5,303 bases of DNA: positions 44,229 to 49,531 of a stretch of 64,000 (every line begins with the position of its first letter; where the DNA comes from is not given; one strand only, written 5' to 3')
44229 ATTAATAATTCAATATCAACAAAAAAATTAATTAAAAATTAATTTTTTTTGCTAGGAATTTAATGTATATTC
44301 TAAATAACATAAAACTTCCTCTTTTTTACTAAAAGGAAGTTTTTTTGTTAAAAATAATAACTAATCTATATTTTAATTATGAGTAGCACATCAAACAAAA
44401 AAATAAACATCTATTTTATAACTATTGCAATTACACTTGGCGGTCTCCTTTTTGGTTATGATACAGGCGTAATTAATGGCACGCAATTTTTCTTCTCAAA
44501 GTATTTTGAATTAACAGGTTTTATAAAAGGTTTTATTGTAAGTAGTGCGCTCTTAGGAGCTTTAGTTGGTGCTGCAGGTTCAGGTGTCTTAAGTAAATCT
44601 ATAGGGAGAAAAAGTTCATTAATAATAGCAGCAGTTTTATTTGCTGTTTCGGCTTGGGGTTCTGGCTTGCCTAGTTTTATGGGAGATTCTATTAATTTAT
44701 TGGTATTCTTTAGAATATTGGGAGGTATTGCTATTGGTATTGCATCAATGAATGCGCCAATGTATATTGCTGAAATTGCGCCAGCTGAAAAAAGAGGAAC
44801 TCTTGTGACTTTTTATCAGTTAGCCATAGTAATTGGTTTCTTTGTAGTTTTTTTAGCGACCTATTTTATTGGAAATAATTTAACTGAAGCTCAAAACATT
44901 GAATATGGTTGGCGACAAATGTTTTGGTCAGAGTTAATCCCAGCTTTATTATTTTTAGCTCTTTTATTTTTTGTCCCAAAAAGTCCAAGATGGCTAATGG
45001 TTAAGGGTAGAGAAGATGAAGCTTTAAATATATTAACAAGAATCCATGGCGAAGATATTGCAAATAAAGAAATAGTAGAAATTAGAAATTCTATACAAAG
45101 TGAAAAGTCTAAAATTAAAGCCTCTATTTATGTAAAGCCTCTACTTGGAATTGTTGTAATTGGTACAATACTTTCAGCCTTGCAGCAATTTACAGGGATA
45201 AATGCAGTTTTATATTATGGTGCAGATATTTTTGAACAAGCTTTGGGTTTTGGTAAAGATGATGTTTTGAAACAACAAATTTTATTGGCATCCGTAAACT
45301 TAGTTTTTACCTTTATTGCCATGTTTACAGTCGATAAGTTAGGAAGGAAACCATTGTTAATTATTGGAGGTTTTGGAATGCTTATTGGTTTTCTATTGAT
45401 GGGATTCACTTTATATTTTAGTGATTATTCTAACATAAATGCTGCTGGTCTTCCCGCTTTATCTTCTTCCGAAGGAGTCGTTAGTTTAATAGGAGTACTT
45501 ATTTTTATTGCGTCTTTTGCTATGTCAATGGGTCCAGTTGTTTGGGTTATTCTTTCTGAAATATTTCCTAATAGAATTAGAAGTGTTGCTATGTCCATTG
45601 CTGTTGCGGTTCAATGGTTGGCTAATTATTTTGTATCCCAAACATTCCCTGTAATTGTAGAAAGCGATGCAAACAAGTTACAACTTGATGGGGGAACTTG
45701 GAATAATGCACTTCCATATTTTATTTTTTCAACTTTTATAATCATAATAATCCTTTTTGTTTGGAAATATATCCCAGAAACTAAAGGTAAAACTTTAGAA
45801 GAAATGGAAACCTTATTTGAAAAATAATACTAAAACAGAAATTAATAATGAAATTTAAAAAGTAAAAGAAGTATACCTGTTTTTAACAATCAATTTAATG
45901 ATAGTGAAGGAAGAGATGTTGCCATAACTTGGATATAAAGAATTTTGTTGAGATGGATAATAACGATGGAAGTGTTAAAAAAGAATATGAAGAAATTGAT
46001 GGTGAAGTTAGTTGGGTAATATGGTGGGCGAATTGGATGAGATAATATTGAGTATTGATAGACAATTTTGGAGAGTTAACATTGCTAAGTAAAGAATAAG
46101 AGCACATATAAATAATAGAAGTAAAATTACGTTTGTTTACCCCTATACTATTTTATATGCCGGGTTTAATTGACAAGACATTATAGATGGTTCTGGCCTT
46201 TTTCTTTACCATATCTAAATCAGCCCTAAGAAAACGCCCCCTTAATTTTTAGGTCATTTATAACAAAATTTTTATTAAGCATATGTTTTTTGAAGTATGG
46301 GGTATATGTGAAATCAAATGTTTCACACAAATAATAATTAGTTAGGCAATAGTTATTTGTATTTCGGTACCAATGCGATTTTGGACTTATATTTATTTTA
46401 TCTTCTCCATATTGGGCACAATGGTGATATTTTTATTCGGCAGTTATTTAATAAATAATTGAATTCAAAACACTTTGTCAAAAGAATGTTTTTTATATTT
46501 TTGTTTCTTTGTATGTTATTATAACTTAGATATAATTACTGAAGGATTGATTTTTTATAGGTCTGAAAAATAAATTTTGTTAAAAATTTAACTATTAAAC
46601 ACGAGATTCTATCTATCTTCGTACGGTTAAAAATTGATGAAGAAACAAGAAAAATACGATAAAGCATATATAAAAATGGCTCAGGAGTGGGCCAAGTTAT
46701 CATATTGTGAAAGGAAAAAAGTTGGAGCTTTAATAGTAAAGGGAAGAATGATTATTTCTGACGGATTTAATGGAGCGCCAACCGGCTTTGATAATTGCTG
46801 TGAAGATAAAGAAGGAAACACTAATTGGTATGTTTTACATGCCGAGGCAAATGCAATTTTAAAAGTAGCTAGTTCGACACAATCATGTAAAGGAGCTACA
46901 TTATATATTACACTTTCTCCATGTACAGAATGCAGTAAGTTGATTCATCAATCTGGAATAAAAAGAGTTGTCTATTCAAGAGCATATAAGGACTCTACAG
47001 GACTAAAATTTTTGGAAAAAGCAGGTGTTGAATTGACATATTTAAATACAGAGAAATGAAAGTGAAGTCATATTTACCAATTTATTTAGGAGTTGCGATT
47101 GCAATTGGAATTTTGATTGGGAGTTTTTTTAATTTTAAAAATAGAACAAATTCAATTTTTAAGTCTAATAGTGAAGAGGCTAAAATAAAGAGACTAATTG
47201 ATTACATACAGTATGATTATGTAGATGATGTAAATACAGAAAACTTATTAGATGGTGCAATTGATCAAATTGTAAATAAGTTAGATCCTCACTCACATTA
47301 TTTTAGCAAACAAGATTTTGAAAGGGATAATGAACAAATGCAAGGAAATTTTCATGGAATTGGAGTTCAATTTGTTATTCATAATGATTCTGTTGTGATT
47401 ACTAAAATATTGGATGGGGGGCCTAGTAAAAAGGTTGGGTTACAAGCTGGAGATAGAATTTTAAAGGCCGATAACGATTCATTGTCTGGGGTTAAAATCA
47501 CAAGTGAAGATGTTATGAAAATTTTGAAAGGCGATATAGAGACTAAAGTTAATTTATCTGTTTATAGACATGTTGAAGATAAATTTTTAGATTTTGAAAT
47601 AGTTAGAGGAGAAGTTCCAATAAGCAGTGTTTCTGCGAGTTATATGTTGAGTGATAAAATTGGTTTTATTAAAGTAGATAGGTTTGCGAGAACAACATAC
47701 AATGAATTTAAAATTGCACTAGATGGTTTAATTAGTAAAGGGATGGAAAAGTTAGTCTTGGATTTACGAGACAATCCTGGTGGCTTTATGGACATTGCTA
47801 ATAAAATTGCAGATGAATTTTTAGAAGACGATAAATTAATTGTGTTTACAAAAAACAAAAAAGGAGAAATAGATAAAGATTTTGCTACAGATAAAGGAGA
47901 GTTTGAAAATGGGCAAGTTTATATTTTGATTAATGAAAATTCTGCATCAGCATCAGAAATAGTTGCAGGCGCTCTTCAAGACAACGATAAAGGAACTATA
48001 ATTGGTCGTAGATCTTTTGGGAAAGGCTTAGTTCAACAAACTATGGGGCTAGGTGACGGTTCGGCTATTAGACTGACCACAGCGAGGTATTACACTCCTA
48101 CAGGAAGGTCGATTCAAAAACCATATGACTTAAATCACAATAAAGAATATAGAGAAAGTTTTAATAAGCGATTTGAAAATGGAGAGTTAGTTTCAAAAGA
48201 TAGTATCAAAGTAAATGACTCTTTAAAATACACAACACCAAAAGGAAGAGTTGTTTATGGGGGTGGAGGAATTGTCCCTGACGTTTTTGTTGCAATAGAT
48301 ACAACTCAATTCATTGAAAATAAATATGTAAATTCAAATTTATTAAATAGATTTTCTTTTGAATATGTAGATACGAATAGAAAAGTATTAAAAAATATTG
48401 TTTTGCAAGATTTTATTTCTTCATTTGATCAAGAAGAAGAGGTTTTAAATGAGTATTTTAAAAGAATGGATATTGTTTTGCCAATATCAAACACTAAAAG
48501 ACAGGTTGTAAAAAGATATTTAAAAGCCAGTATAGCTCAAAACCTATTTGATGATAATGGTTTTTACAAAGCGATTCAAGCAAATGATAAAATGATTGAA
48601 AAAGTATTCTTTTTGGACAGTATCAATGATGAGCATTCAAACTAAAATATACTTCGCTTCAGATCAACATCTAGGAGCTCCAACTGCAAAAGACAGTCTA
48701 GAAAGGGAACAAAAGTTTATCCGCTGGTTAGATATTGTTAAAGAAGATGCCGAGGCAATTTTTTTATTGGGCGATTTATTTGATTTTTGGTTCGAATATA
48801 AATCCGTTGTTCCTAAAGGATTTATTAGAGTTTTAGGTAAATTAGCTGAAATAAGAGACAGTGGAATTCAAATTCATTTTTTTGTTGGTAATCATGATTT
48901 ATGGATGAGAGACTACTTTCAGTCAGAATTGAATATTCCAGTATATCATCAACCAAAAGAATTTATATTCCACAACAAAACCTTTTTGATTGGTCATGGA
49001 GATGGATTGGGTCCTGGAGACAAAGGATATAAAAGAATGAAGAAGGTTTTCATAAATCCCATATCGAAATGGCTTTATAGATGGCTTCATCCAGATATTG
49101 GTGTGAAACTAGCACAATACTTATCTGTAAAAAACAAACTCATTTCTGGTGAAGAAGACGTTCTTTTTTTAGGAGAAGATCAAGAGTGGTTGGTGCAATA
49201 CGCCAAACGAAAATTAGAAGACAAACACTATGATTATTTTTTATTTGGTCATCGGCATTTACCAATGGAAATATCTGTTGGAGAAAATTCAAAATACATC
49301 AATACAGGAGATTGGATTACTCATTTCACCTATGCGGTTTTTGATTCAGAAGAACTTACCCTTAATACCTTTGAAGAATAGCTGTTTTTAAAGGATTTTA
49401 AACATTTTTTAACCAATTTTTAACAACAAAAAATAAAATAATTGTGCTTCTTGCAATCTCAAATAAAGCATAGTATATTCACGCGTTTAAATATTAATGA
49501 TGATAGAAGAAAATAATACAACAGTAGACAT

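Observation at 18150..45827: Self-contained sulfated-glycan PUL with an unusual GH10 + GH5 + GH3 + four-sulfatase set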

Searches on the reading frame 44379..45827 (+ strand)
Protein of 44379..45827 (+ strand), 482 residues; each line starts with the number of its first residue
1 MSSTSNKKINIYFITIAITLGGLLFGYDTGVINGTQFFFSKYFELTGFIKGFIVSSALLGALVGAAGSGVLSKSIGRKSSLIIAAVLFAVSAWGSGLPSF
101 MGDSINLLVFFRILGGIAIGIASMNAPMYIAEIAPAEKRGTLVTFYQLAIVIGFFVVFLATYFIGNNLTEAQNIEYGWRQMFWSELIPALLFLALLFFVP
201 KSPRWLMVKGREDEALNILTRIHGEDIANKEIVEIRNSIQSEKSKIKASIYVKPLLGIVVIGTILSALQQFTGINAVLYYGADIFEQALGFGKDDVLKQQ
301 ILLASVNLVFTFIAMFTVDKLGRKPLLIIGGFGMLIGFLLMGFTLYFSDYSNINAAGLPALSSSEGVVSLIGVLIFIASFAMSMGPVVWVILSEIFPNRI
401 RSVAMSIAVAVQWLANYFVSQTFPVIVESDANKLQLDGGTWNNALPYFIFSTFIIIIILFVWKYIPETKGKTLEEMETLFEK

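Call 4: search_protein_families(library=pfam, proteins=[window:44379-45827:+])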
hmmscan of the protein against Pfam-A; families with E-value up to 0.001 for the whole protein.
window:44379-45827:+ (482 aa): 2 families
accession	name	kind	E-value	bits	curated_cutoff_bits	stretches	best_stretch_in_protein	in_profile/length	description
PF00083.30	Sugar_tr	-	5.2e-116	388.6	22.3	1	15-480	2-452/452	Sugar (and other) transporter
PF07690.21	MFS_1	-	5.1e-29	101.7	33.4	2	19-415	2-342/347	Major Facilitator Superfamily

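Call 24: search_protein_families(library=ncbifam, proteins=[window:44379-45827:+], max_evalue=0.00001)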
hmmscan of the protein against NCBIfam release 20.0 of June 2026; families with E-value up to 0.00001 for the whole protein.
window:44379-45827:+ (482 aa): 16 families
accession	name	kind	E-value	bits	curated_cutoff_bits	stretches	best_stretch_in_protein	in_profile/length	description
NF007484.0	PRK10077.1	equivalog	1.8e-145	485.5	608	1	5-482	4-474/480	D-xylose transporter XylE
TIGR00879.1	SP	subfamily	1.1e-118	397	237.8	1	6-476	50-510/510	sugar porter family MFS transporter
NF052357.1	GlucTporGlcPStph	equivalog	5.2e-82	276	750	1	8-478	2-435/445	glucose transporter GlcP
TIGR00898.1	2A0119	subfamily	3.6e-38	131.6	550.75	1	51-475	129-505/506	cation transport protein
TIGR00895.1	2A0115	subfamily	5.7e-27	94.7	418.55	1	15-248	19-241/398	aromatic acid/H+ symport family MFS transporter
NF053517.1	HbztTptrPcaK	equivalog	2e-21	76.5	770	1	49-277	55-268/437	4-hydroxybenzoate transporter PcaK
TIGR00883.1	2A0106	subfamily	8.8e-16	58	443.45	1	34-412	20-363/400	metabolite/H+ symporter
TIGR01299.1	synapt_SV2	subfamily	1e-13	50.1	637.3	1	50-234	204-389/742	synaptic vesicle protein SV2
NF008586.0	PRK11551.1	equivalog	7.3e-13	48.3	410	1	22-228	24-219/406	3-(3-hydroxy-phenyl)propionate transporter MhpT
TIGR00880.1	2_A_01_02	superfamily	1e-09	38.6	131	1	53-201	4-139/141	multidrug resistance protein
NF007927.0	PRK10642.1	equivalog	4.4e-09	35.6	544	1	64-432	82-416/500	glycine betaine/L-proline transporter ProP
TIGR00894.1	2A0114euk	subfamily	1.8e-08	33.3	626.45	1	43-239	71-258/465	Na(+)-dependent inorganic phosphate cotransporter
TIGR00891.1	2A0112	subfamily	2.6e-08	33.4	552.9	1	43-257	42-240/405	sialate:H+ symport family MFS transporter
NF003024.0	PRK03893.1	subfamily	3.2e-07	29.5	604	1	16-222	24-221/497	sialate:H+ symport family MFS transporter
TIGR00711.1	efflux_EmrB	subfamily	1.7e-06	27.1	230.2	1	54-199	43-176/485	DHA2 family efflux MFS transporter permease subunit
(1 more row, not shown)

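Call 26: search_solved_structures(query=window:44379-45827:+, max_evalue=1e-30)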
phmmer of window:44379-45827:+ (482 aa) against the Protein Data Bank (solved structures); distinct sequences matched with E-value up to 1e-30: 25.
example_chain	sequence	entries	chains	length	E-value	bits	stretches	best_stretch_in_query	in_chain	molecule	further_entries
4gby_A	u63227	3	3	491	3.6e-111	375.5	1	9-481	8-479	D-xylose-proton symporter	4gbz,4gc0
4ja3_A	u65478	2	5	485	3.6e-111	375.5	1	9-481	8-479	D-xylose-proton symporter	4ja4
4qiq_A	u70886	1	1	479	5.3e-111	375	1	10-481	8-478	D-xylose-proton symporter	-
6n3i_A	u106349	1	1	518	1.7e-109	370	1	9-481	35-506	D-xylose transporter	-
4lds_A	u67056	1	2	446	1.1e-67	232.1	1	8-477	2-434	Glucose transporter GlcP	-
7aaq_A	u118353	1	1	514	1.4e-50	175.8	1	15-479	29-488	Sugar transport protein 10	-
6h7d_A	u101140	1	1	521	1.5e-50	175.7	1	15-479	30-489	Sugar transport protein 10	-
7aar_A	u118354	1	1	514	2.1e-49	171.9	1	15-479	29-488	Sugar transport protein 10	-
5c65_A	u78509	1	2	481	1.8e-47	165.5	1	11-481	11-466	Solute carrier family 2, facilitated glucose transporter member 3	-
9g11_A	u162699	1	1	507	4.8e-47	164.1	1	9-477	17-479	Sugar transport protein 6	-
4zw9_A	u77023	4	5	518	6.9e-47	163.6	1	11-481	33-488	Solute carrier family 2, facilitated glucose transporter member 3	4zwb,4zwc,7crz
7sps_A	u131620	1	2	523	7.5e-47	163.5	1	11-481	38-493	Solute carrier family 2, facilitated glucose transporter member 3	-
7spt_A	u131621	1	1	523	2.6e-46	161.7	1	11-481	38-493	Solute carrier family 2, facilitated glucose transporter member 3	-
9sdl_A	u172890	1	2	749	5.7e-44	154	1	21-471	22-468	Hexose transporter 1,Green fluorescent protein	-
5eqg_A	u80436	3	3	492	9.2e-44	153.3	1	17-480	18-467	Solute carrier family 2, facilitated glucose transporter member 1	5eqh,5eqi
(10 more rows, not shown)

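Call 88: search_solved_structures(query=window:44379-45824:+, max_evalue=1e-105, show_alignments=1)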
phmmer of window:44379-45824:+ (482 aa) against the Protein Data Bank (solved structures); distinct sequences matched with E-value up to 1e-105: 4.
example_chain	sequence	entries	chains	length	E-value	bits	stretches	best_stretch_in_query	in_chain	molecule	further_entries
4gby_A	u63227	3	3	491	3.6e-111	375.5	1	9-481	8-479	D-xylose-proton symporter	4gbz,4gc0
4ja3_A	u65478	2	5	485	3.6e-111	375.5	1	9-481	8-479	D-xylose-proton symporter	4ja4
4qiq_A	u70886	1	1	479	5.3e-111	375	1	10-481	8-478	D-xylose-proton symporter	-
6n3i_A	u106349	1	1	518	1.7e-109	370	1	9-481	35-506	D-xylose transporter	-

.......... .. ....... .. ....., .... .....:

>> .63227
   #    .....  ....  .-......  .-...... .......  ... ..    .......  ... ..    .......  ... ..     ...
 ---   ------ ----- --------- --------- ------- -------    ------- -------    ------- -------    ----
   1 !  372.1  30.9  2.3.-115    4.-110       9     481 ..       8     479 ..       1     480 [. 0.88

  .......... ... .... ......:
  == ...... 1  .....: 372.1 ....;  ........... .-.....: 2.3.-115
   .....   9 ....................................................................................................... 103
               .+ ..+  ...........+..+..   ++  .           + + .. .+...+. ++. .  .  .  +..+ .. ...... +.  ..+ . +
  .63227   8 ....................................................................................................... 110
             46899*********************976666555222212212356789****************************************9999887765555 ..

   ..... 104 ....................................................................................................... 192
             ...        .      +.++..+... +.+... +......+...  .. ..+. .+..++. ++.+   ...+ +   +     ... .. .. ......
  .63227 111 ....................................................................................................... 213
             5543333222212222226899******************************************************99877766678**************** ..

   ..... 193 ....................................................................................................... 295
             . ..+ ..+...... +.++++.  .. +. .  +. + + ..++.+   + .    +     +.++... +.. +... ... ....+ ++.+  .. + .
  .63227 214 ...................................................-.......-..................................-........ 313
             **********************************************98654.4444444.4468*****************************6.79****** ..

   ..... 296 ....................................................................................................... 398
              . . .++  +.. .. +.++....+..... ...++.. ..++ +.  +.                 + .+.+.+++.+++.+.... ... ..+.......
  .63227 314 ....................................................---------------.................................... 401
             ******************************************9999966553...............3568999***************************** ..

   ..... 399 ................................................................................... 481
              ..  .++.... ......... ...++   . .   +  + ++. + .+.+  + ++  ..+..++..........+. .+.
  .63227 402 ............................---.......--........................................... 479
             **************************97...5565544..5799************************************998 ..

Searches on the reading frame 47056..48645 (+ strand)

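Call 4: search_protein_families(library=pfam, proteins=[window:47056-48645:+])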
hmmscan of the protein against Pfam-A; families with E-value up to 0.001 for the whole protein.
window:47056-48645:+ (529 aa): 5 families
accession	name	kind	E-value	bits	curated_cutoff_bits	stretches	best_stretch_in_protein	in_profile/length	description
PF03572.23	Peptidase_S41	-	9.9e-50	168.8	24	1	201-355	1-156/165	Peptidase family S41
PF13180.12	PDZ_2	-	3.2e-11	43.8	27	1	101-177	2-75/80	PDZ domain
PF22694.1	CtpB_N-like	-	9.5e-08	32.8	27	1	36-85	33-83/85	Activating protease CtpB N-terminal domain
PF00595.29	PDZ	-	2.2e-07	31.6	23.2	1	100-167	10-78/81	PDZ domain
PF17820.7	PDZ_6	-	2.5e-06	27.6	27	1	114-171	1-54/54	PDZ domain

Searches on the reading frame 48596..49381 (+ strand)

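Call 4: search_protein_families(library=pfam, proteins=[window:48596-49381:+])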
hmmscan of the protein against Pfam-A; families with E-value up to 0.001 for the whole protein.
window:48596-49381:+ (261 aa): 2 families
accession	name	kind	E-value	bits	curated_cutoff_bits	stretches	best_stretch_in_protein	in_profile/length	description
PF00149.33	Metallophos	-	8.7e-08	33.3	21.5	1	17-222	2-190/191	Calcineurin-like phosphoesterase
PF12850.12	Metallophos_2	-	1.3e-06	28.9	27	0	17-139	2-91/154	Calcineurin-like phosphoesterase superfamily domain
